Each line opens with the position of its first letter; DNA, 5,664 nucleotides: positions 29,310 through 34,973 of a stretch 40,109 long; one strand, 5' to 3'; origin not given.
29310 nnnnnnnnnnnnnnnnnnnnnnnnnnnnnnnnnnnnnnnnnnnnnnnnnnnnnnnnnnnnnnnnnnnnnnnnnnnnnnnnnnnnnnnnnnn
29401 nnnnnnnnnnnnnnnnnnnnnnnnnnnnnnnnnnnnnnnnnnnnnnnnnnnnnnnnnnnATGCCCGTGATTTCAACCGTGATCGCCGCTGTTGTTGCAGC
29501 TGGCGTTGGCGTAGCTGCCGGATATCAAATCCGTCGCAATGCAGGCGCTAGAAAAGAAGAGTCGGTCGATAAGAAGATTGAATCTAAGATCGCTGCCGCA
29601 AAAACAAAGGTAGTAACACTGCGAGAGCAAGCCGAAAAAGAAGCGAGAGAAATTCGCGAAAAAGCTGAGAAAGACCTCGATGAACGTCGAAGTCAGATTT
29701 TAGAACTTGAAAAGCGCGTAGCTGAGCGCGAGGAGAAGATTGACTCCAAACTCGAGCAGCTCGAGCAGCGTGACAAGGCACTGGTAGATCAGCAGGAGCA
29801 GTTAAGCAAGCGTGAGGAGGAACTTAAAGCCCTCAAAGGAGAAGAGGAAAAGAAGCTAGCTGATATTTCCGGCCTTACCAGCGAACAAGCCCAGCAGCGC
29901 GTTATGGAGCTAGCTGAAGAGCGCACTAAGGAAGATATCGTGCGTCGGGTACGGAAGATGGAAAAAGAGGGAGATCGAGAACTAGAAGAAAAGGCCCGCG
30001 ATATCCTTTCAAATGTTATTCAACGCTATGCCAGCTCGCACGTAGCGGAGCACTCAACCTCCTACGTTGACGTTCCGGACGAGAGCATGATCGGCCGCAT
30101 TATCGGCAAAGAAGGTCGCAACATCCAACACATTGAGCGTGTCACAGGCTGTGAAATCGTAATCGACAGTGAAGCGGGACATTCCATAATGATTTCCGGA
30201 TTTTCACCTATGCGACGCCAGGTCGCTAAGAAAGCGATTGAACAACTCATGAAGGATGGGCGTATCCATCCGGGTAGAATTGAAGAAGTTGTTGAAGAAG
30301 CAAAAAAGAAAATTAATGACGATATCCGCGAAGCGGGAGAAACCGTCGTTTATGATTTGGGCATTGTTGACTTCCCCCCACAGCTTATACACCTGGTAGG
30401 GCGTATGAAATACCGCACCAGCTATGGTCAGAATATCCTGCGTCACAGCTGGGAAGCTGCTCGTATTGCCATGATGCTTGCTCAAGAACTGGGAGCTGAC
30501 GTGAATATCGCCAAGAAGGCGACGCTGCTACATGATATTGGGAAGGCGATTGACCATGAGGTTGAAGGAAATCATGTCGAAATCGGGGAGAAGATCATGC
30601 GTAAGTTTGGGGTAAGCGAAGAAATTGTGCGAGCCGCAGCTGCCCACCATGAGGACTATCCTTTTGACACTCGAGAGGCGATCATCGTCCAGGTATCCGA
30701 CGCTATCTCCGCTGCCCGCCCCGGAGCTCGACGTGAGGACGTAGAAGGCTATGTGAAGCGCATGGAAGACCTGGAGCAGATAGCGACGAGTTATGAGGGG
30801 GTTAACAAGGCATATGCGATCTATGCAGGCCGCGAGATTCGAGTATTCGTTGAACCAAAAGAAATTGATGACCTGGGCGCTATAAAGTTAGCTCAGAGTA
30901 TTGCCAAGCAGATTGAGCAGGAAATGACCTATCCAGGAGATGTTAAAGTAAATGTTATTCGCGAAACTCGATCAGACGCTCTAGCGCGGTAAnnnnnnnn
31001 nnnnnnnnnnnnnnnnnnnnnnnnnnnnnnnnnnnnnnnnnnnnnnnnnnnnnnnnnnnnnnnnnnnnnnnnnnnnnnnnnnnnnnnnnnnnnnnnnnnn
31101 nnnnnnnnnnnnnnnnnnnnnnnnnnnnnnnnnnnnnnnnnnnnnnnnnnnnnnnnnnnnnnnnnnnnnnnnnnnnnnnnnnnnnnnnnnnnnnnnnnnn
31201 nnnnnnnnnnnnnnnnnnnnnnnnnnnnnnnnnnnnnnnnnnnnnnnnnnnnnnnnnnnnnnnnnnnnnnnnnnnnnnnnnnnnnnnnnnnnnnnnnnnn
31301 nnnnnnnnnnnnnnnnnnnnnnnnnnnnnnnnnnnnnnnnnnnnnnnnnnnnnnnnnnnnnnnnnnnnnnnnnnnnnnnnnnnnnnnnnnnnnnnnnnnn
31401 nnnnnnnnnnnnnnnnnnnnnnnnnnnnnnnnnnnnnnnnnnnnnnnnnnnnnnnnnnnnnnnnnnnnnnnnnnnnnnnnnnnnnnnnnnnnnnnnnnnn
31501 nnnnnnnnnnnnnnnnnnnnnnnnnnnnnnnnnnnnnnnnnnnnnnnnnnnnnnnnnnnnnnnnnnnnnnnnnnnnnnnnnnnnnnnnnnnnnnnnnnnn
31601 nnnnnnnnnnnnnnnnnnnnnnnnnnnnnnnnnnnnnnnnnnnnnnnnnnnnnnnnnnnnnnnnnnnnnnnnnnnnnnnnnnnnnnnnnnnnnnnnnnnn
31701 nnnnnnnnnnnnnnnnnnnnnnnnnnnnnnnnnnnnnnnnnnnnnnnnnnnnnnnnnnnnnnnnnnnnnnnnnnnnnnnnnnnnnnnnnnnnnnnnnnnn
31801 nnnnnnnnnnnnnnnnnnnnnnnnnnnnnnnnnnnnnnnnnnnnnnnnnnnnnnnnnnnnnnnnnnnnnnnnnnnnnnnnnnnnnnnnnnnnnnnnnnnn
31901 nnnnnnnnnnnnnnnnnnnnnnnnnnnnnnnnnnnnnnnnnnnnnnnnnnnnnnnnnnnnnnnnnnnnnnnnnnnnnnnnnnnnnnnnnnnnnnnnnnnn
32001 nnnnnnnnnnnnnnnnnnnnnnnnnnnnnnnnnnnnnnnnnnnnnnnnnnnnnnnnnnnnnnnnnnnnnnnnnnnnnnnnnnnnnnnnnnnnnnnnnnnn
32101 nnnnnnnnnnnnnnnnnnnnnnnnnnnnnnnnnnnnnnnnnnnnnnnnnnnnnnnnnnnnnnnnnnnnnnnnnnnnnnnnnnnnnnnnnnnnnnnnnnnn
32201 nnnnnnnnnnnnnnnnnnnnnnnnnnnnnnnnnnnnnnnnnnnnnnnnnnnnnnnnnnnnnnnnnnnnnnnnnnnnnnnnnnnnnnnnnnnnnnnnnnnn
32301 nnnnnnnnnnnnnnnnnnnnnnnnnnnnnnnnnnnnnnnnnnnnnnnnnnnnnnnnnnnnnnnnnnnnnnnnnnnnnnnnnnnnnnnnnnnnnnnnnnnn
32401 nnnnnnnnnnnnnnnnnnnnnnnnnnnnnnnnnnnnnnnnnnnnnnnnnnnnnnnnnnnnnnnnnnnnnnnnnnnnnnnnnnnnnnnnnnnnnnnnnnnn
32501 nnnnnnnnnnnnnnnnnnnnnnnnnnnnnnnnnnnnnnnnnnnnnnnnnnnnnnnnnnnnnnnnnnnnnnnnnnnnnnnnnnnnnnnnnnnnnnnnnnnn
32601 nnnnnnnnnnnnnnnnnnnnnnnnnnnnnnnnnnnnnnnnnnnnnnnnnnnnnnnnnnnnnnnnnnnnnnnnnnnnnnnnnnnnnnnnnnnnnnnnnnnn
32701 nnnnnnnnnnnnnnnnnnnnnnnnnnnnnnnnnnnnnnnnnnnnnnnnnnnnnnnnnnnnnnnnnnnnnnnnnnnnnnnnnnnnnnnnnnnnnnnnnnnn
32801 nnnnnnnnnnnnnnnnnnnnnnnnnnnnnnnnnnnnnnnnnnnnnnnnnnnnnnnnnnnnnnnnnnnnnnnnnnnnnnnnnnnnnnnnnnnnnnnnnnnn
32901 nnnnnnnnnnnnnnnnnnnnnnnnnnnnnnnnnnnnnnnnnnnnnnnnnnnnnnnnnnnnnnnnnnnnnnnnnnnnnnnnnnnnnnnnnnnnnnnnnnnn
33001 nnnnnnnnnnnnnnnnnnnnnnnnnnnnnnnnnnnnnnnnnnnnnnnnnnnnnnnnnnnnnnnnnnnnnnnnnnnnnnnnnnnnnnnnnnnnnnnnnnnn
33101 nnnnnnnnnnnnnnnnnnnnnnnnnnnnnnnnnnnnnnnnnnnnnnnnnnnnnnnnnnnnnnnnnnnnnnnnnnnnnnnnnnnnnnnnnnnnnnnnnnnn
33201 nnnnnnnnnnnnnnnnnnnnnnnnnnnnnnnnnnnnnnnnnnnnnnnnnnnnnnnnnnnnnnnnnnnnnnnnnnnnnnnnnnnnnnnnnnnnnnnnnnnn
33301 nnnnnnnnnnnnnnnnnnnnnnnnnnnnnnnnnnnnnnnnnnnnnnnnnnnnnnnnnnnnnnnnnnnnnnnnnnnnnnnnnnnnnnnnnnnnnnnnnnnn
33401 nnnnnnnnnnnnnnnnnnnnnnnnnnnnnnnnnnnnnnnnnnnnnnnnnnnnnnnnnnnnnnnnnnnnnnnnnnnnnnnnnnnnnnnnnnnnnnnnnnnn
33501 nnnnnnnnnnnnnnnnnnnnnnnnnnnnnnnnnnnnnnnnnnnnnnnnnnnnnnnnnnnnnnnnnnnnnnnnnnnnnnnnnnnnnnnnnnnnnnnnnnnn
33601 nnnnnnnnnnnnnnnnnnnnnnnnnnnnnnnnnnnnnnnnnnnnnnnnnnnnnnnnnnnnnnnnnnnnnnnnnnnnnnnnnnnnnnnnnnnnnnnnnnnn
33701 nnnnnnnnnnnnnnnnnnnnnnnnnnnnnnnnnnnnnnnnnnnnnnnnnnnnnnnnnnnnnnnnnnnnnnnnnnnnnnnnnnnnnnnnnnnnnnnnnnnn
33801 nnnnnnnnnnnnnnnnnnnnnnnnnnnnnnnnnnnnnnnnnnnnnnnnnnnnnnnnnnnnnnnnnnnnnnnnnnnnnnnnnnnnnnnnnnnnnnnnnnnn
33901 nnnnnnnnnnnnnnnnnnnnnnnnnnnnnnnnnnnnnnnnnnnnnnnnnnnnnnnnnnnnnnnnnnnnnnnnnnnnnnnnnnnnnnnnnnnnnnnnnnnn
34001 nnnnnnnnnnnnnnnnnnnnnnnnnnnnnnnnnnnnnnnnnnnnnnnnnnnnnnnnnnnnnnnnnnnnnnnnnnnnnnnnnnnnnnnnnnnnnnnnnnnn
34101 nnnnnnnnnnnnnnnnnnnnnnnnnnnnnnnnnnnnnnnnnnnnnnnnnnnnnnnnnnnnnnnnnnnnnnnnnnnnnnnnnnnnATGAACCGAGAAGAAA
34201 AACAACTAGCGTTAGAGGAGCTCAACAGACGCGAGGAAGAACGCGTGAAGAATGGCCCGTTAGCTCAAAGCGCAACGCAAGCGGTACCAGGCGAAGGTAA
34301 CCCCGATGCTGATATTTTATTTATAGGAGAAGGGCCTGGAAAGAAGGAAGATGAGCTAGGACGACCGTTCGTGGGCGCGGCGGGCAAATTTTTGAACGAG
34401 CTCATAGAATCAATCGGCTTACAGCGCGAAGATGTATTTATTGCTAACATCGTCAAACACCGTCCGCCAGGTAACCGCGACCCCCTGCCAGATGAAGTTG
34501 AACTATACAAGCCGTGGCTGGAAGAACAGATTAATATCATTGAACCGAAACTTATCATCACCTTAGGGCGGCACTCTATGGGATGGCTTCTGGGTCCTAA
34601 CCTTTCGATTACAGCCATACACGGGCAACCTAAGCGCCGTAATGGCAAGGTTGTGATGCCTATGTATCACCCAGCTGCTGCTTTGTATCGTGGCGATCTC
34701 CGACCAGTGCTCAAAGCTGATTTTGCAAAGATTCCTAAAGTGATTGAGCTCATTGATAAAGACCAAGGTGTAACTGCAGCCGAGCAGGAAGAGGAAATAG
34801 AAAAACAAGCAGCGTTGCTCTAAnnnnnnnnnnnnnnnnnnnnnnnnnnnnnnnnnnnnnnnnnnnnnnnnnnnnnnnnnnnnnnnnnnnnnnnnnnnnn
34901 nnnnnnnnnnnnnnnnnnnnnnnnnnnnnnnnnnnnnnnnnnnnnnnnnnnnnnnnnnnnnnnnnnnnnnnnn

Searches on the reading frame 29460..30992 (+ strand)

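Call 14: search_protein_families(library=ncbifam, proteins=[window:29460-30992:+])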
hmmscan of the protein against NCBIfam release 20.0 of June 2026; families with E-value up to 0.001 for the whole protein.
window:29460-30992:+ (510 aa): 21 families
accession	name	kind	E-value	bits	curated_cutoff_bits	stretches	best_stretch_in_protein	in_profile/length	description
TIGR03319.1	RNase_Y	equivalog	5.7e-172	572.8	454.35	1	8-509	2-513/514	ribonuclease Y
NF009344.0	PRK12705.1-1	equivalog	1.3e-135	453.2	831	1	27-510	88-572/572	hypothetical protein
NF009345.0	PRK12705.1-2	equivalog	5e-132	441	904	1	6-507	2-506/509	hypothetical protein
NF000997.0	PRK00106.1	equivalog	8.5e-130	433.8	937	1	32-506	54-531/535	ribonuclease Y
NF009347.0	PRK12705.1-4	equivalog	2.1e-76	257.5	579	1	91-504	53-464/473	hypothetical protein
NF009346.0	PRK12705.1-3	equivalog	2.1e-26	92.8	545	1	242-472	216-447/493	hypothetical protein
TIGR00277.1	HDIG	domain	1.2e-21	76.4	27.6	1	322-399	1-84/84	HDIG domain-containing metalloprotein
TIGR00295.1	TIGR00295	hypoth_equivalog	3.2e-10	40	172.35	1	323-396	11-87/164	TIGR00295 family protein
NF010330.0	PRK13763.1-5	equivalog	8.6e-08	32.1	376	2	211-285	141-209/220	putative RNA-processing protein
TIGR03665.1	arCOG04150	hypoth_equivalog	1.4e-06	28.2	114.2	1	211-284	100-167/173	arCOG04150 universal archaeal KH domain protein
NF045745.1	MPN262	equivalog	3.2e-06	26.2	800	1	239-350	206-321/475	MPN262 family protein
NF009343.0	PRK12703.1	equivalog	3.5e-06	26.1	434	1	320-396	182-256/339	tRNA (cytidine(56)-2'-O)-methyltransferase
NF002829.0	PRK03007.1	equivalog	4.1e-06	25.9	385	1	325-362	66-103/425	deoxyguanosinetriphosphate triphosphohydrolase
NF010326.0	PRK13763.1-1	equivalog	3e-05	23.8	247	1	210-271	97-153/186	putative RNA-processing protein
NF010328.0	PRK13763.1-3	equivalog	4.5e-05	23.2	194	1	210-284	119-187/197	putative RNA-processing protein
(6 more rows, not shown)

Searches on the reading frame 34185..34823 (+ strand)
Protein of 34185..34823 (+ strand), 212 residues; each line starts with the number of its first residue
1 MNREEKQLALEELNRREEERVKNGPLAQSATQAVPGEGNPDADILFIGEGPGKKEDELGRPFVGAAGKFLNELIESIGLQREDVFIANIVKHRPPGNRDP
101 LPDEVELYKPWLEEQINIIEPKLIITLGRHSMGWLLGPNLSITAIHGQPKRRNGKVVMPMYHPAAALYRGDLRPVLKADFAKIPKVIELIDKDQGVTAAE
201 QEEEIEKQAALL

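Call 57: search_protein_families(library=pfam, proteins=[window:34185-34823:+], max_evalue=0.001)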
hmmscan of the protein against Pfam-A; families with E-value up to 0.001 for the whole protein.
window:34185-34823:+ (212 aa): 1 family
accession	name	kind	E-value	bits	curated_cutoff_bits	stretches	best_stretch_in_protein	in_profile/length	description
PF03167.25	UDG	-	3.1e-34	118.5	24.3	1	35-171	1-127/141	Uracil DNA glycosylase superfamily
